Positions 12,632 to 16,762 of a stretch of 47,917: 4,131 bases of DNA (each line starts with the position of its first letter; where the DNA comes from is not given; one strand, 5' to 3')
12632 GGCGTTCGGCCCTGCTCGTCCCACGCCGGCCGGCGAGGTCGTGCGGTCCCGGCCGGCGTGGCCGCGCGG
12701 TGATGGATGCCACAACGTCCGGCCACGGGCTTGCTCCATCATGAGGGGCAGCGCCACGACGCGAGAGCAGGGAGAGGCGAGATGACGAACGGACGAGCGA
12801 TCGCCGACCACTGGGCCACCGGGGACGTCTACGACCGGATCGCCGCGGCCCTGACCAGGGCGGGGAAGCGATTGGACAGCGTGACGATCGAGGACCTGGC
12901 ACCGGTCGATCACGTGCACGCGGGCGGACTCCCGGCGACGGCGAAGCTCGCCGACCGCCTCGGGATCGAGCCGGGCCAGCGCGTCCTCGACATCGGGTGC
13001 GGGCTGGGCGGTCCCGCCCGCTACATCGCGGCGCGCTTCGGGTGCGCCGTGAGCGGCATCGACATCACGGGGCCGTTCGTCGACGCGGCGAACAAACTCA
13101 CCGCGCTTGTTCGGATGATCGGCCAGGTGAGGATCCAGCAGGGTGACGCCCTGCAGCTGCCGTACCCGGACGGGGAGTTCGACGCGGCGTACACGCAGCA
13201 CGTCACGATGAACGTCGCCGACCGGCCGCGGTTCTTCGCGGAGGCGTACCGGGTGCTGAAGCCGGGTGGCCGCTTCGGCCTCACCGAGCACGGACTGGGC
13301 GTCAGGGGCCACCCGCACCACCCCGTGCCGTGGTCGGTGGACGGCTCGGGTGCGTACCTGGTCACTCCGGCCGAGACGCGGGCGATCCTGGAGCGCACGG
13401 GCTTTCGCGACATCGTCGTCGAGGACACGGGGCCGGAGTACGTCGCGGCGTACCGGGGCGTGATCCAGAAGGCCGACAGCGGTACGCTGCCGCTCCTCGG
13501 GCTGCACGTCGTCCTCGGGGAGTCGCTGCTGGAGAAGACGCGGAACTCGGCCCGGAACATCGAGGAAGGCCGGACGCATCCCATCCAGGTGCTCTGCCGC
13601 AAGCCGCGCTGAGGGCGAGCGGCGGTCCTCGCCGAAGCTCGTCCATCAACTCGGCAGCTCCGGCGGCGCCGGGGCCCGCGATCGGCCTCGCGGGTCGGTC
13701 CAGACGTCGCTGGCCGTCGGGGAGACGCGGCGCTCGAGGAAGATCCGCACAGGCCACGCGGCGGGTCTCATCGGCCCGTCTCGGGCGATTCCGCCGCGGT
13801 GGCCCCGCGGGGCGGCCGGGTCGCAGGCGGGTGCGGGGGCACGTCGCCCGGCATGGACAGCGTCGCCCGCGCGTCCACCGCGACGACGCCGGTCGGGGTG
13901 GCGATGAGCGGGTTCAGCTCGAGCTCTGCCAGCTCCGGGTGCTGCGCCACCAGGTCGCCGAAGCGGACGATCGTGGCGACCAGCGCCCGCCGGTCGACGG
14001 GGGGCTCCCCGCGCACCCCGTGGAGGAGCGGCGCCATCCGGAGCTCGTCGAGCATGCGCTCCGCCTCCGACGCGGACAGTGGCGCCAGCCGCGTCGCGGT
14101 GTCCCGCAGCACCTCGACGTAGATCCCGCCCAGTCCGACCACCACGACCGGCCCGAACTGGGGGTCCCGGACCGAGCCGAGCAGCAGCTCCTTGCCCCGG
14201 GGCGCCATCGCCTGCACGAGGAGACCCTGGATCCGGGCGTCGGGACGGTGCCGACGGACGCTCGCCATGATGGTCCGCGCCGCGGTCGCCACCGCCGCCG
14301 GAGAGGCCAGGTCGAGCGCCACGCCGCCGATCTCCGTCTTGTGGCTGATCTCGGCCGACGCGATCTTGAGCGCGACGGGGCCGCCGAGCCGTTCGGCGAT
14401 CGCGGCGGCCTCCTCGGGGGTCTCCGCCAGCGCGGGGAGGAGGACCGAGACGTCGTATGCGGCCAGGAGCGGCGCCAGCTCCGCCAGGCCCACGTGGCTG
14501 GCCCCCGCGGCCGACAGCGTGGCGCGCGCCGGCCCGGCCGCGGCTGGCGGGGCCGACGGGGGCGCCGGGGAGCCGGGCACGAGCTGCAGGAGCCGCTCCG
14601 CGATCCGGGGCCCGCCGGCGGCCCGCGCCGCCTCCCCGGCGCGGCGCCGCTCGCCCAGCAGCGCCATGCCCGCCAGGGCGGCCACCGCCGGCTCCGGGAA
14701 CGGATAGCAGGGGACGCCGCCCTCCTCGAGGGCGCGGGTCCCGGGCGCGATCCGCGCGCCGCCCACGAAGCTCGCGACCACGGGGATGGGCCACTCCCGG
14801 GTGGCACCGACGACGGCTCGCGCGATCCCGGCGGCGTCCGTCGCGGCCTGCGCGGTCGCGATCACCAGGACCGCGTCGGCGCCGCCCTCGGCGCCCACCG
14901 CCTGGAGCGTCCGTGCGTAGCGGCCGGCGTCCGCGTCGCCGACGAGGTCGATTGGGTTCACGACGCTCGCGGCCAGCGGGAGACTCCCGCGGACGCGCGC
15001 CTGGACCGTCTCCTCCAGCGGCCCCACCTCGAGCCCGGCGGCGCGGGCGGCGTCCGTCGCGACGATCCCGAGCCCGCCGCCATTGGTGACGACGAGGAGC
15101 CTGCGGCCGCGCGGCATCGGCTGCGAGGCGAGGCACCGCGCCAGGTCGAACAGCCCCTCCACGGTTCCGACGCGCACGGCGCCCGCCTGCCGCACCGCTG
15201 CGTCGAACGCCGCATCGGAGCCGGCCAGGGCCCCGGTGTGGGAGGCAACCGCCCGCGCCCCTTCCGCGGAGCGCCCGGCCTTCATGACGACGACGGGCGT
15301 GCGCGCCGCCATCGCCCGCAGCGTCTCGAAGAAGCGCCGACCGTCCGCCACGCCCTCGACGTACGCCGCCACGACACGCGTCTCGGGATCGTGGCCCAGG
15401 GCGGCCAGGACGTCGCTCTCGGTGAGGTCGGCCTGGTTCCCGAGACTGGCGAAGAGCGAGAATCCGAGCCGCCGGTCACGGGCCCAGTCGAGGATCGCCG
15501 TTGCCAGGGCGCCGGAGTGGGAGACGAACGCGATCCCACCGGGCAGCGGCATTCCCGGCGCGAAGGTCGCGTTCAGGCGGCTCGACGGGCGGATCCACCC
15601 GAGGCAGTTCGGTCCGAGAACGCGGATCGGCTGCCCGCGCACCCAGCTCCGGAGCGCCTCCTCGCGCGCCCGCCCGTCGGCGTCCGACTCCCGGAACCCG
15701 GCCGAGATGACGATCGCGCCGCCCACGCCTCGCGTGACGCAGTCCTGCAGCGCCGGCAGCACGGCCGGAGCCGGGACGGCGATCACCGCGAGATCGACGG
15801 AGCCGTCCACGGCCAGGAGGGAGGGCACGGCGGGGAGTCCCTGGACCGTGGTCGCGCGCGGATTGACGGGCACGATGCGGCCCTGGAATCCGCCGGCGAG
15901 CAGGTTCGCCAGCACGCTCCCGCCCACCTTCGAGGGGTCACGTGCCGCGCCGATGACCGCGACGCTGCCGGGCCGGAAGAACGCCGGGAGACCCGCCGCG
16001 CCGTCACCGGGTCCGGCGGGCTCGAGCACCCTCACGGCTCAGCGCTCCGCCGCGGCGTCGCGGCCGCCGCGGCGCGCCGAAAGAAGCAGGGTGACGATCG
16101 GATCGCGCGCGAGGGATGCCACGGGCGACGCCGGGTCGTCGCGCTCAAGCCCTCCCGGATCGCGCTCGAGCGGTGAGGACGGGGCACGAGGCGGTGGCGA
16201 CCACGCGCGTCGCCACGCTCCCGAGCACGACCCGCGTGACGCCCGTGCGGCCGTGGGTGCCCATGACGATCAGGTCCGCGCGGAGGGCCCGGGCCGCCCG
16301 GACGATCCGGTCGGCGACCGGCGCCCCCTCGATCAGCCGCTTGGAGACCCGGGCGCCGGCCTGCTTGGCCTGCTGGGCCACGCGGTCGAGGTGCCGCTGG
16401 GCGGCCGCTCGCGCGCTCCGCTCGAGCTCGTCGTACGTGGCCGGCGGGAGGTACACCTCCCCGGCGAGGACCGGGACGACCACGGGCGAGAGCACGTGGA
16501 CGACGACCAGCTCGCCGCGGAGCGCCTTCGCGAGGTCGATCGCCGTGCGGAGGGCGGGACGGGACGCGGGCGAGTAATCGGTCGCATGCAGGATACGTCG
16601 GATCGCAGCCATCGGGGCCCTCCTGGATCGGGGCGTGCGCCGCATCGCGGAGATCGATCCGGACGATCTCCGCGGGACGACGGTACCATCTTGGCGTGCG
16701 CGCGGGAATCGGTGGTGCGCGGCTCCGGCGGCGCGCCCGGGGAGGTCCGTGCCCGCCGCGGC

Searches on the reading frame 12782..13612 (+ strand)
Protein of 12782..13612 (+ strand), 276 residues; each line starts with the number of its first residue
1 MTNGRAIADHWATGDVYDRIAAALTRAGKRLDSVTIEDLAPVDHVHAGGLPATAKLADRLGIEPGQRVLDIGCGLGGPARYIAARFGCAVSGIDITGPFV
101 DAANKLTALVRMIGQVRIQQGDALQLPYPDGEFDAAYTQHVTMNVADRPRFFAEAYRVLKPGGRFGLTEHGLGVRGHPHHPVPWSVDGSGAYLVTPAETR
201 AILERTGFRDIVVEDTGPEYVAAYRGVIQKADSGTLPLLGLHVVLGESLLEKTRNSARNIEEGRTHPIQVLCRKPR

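Call 20: search_protein_families(library=pfam, proteins=[window:12782-13612:+])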
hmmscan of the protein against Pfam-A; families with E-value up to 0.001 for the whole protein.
window:12782-13612:+ (276 aa): 9 families
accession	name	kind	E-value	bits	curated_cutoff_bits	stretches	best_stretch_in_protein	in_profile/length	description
PF08241.18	Methyltransf_11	-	5.5e-24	85.1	21.2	1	69-165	1-93/95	Methyltransferase domain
PF13649.12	Methyltransf_25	-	1.3e-20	74.3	27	1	68-163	1-97/97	Methyltransferase domain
PF13847.12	Methyltransf_31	-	4.4e-14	52.8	27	1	63-170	2-112/145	Methyltransferase domain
PF08242.18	Methyltransf_12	-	4e-13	50.3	30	1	69-165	1-98/98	Methyltransferase domain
PF13489.12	Methyltransf_23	-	2.3e-12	47.4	27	1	56-210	12-161/164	Methyltransferase domain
PF01209.24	Ubie_methyltran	-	3.2e-11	43.5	20.1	1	55-169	38-153/233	ubiE/COQ5 methyltransferase family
PF02353.26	CMAS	-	3.4e-10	40.2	27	1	56-167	54-164/273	Mycolic acid cyclopropane synthetase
PF20922.3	Anamorsin_N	-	7.2e-05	23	27.1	1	101-170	19-90/163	Anamorsin, N-terminal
PF01728.25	FtsJ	-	0.00027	21.4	24.1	1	55-121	11-78/181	FtsJ-like methyltransferase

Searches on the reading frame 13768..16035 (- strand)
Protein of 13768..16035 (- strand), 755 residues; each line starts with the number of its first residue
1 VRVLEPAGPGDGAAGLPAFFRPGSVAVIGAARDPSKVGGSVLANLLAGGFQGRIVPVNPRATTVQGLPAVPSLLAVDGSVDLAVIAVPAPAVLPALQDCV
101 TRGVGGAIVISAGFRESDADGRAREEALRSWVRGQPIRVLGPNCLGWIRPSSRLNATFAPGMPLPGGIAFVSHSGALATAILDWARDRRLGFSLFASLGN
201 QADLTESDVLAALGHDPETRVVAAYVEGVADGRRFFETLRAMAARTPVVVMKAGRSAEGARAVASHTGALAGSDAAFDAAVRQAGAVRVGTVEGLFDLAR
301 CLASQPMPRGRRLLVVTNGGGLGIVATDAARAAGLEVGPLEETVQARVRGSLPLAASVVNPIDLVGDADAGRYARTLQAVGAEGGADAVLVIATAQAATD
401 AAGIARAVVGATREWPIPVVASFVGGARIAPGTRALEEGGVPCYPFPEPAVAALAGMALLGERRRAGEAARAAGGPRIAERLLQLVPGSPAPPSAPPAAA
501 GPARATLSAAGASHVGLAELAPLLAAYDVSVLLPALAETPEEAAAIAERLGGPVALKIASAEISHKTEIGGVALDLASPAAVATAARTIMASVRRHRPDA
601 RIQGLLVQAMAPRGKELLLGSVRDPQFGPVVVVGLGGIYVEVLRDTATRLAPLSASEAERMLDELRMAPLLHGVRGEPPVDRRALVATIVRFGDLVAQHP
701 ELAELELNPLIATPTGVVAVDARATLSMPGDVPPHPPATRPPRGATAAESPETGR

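Call 21: search_protein_families(library=pfam, proteins=[window:13768-16035:-])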
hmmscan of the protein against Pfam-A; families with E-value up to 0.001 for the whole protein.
window:13768-16035:- (755 aa): 4 families
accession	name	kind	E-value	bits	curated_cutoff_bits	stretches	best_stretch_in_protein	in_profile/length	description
PF13549.11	ATP-grasp_5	-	2.1e-78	263.1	27.6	1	510-726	5-221/221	ATP-grasp domain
PF13607.11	Succ_CoA_lig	-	8.7e-55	184.7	27.4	1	165-302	1-138/138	Succinyl-CoA ligase like flavodoxin domain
PF13380.12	CoA_binding_2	-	1.3e-21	77.7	22.8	1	24-147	2-113/116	CoA binding domain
PF02629.25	CoA_binding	-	1.3e-11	45.5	22.3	1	22-113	3-97/97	CoA binding domain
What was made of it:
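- Checked: The ADP-forming acetyl-CoA synthetase is at 13768-16035 (call 21).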

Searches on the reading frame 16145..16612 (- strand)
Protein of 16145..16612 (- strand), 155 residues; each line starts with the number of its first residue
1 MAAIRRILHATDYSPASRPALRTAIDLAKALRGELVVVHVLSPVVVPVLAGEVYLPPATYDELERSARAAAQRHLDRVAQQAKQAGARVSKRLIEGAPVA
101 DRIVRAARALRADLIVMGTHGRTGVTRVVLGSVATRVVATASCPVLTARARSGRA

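Call 21: search_protein_families(library=pfam, proteins=[window:16145-16612:-])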
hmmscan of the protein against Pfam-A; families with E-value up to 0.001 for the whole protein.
window:16145-16612:- (155 aa): 1 family
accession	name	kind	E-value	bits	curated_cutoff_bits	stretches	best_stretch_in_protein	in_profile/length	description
PF00582.32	Usp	-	5.3e-32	111.7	24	1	4-148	2-140/141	Universal stress protein family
